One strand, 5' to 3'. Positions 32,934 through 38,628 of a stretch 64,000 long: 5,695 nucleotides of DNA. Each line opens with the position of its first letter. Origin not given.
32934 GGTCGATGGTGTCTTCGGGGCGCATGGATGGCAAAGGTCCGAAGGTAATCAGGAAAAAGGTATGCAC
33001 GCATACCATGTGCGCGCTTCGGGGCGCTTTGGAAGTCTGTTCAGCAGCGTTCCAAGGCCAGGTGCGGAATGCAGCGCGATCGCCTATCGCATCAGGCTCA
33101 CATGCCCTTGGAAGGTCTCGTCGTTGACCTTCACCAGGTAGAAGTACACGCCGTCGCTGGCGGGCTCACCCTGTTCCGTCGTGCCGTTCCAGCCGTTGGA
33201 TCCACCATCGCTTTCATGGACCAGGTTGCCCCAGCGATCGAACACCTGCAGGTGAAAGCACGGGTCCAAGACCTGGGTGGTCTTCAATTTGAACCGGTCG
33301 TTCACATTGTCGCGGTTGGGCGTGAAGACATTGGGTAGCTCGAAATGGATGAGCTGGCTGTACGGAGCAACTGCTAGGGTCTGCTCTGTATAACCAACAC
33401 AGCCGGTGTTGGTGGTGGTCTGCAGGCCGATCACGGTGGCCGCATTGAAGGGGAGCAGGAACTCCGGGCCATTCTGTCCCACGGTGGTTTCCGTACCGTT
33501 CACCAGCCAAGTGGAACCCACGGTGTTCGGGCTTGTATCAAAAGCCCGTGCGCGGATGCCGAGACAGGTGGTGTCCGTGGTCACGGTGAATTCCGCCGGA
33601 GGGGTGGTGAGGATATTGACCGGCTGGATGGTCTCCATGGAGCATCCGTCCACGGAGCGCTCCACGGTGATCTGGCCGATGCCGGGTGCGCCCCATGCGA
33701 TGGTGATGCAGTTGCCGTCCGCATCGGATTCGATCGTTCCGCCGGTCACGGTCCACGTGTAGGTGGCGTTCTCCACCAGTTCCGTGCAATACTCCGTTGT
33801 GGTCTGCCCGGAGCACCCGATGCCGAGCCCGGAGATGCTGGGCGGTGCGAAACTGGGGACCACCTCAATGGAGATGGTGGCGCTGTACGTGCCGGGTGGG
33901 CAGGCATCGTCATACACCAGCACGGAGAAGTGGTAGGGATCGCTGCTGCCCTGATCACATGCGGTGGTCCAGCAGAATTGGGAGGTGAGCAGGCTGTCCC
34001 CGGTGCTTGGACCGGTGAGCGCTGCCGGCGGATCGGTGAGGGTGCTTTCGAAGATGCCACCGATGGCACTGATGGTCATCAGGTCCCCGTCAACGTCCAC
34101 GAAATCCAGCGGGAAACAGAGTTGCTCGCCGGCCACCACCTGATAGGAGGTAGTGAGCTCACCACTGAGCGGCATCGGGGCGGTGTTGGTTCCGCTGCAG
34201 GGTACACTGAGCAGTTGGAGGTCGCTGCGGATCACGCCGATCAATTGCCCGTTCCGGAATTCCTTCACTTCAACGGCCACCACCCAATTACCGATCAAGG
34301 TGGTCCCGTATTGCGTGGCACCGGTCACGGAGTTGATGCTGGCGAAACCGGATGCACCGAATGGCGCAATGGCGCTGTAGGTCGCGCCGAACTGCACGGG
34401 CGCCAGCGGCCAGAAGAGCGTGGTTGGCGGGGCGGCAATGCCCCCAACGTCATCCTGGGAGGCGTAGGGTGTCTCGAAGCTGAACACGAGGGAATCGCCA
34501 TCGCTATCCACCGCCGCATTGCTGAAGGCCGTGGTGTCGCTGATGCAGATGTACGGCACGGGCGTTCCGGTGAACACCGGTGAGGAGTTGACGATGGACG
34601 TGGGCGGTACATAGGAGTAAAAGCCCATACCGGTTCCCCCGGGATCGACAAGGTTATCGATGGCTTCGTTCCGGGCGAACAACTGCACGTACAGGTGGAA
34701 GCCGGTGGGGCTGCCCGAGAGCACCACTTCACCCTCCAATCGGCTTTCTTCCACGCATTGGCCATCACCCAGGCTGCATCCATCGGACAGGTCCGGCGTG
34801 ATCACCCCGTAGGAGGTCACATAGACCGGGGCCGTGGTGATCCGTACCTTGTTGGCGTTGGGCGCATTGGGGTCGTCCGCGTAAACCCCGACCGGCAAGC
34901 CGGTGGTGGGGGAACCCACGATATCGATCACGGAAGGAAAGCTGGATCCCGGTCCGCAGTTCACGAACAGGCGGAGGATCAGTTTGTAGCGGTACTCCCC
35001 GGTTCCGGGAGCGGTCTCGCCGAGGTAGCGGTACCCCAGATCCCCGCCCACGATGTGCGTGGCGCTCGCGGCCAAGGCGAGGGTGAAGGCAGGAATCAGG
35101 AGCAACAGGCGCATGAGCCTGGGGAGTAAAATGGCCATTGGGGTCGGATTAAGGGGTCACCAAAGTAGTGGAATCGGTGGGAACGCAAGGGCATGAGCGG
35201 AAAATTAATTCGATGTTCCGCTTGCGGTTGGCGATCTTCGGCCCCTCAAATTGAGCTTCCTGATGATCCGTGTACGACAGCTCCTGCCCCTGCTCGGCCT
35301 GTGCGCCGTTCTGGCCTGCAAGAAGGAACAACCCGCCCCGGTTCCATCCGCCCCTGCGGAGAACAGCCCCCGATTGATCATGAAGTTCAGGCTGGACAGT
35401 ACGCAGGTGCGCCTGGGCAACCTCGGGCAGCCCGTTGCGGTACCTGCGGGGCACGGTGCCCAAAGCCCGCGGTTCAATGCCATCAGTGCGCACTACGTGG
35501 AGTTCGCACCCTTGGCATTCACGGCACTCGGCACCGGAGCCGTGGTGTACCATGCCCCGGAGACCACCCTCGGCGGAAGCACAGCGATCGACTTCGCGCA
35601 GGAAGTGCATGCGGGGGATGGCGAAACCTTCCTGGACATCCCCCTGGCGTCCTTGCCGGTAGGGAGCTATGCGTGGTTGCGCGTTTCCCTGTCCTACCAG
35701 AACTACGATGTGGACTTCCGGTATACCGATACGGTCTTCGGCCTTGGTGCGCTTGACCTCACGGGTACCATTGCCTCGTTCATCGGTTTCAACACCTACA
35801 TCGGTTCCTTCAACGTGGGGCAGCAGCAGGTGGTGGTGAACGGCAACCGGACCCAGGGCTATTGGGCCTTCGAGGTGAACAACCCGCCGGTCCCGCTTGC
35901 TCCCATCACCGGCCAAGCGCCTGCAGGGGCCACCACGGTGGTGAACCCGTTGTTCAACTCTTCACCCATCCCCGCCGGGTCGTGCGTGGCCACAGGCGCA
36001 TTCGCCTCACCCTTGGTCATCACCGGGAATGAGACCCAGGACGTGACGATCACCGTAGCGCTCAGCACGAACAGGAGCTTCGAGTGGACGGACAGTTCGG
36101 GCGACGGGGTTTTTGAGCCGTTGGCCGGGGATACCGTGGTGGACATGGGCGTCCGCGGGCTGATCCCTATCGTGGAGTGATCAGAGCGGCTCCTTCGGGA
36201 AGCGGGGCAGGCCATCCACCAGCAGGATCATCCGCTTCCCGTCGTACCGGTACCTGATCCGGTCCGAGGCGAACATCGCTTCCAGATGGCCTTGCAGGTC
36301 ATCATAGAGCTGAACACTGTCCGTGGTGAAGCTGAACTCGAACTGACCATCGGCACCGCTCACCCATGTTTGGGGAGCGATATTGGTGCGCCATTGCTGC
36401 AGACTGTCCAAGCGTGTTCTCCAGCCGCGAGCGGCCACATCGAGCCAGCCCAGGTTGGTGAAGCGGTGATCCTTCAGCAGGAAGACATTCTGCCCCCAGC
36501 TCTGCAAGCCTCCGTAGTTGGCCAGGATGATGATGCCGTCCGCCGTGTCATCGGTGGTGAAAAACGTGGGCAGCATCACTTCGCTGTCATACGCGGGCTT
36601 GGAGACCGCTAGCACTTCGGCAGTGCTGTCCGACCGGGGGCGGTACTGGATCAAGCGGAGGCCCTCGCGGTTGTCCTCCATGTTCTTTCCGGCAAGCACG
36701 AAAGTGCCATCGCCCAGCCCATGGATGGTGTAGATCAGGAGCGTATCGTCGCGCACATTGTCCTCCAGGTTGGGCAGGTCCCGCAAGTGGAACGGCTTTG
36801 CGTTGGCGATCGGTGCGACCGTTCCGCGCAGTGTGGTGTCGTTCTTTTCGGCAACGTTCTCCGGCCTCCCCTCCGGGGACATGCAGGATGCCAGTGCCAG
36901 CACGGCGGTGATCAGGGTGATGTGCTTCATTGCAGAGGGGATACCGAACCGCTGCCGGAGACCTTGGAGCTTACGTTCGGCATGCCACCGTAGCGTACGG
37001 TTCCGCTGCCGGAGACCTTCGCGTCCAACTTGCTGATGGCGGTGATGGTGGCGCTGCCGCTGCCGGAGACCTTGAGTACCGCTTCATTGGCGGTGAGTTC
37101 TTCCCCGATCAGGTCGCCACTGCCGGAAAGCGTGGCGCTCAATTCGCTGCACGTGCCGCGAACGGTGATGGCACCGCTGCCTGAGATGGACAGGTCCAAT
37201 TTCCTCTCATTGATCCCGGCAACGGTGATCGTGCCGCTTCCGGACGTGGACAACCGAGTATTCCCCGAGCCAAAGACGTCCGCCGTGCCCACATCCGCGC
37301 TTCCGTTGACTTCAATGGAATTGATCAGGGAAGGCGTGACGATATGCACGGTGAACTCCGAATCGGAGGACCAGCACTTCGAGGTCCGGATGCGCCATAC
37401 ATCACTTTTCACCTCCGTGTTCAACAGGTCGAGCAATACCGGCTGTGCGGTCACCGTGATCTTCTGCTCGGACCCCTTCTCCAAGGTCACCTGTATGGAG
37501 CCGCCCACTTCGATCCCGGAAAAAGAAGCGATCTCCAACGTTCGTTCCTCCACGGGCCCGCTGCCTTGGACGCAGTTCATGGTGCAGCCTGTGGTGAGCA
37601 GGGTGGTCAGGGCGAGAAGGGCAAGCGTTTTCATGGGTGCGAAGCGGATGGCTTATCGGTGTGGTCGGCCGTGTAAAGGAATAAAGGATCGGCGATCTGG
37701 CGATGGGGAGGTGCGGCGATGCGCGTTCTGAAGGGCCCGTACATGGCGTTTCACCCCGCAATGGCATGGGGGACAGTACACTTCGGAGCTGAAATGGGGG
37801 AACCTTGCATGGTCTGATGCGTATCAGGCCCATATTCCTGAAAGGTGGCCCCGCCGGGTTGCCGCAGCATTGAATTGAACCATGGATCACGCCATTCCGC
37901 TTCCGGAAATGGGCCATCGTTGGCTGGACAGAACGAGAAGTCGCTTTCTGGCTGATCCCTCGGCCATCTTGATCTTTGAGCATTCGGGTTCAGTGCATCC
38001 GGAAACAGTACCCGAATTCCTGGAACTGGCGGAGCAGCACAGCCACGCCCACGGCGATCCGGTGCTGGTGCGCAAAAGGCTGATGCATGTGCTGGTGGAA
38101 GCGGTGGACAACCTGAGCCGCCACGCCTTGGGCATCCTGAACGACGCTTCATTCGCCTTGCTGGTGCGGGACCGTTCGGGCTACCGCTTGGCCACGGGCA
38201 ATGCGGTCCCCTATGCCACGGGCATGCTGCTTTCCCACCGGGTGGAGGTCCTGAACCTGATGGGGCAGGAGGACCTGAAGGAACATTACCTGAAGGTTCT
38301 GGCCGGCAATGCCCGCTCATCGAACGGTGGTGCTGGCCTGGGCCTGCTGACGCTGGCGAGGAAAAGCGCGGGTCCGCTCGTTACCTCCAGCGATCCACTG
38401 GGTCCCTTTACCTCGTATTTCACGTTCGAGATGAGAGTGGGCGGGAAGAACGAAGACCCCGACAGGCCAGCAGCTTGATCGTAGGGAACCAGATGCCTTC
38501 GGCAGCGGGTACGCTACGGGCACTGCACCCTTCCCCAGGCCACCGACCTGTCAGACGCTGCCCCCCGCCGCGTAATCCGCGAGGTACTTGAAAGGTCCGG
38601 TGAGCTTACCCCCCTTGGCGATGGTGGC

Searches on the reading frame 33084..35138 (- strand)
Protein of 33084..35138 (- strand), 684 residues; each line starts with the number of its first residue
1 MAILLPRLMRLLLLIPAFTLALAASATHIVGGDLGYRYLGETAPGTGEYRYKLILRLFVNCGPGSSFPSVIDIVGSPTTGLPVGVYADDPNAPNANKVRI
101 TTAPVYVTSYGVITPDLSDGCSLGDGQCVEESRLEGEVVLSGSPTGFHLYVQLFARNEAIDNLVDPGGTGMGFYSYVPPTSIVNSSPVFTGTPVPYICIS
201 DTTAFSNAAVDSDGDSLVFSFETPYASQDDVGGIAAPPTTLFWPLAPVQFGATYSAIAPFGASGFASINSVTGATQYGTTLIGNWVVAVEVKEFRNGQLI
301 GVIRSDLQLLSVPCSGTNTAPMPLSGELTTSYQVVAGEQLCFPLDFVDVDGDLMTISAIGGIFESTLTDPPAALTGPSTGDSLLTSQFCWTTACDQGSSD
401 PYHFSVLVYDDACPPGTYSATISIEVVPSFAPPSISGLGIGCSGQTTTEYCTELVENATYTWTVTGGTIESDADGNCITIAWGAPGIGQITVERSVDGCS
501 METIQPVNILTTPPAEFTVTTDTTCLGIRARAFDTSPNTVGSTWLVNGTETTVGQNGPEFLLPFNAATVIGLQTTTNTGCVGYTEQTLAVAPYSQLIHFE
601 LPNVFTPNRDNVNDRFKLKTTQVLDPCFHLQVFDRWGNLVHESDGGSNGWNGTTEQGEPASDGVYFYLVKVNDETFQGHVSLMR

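Call 54: search_protein_families(library=pfam, proteins=[window:33084-35138:-], max_evalue=0.00001)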
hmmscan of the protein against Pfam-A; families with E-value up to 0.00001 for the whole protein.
window:33084-35138:- (684 aa): 1 family
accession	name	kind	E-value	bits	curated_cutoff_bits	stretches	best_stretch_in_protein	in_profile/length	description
PF13585.12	CHU_C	-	5.9e-21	74.8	27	1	600-680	2-84/86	CHU_C Type IX secretion signal domain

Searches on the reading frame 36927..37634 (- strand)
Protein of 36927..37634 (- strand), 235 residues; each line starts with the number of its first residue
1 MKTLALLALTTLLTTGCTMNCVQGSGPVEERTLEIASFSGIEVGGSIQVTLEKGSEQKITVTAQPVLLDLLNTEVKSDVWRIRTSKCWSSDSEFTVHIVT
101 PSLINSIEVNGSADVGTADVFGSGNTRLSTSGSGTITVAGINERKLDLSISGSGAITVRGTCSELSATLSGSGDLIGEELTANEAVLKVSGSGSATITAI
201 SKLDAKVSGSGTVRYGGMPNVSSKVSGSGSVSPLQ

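Call 54: search_protein_families(library=pfam, proteins=[window:36927-37634:-], max_evalue=0.00001)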
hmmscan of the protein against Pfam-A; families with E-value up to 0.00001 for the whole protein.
window:36927-37634:- (235 aa): 1 family
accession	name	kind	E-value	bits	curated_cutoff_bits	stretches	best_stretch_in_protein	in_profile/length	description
PF10988.14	DUF2807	-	9.5e-43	146.5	24.2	1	38-219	2-181/181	Putative auto-transporter adhesin, head GIN domain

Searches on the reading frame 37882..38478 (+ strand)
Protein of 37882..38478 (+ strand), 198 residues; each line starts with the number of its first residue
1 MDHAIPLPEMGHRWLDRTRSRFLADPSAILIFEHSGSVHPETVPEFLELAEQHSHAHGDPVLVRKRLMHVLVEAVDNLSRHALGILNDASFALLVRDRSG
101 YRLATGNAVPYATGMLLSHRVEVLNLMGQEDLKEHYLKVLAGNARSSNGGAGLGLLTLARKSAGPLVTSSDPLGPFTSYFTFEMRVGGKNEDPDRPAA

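Call 55: search_protein_families(library=pfam, proteins=[window:37882-38478:+], max_evalue=0.00001)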
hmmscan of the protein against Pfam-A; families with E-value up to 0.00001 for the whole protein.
window:37882-38478:+ (198 aa): 1 family
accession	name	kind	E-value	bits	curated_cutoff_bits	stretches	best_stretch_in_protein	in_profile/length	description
PF19788.4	DUF6272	-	3.3e-19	69.3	26.6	1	63-180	11-134/134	Family of unknown function (DUF6272)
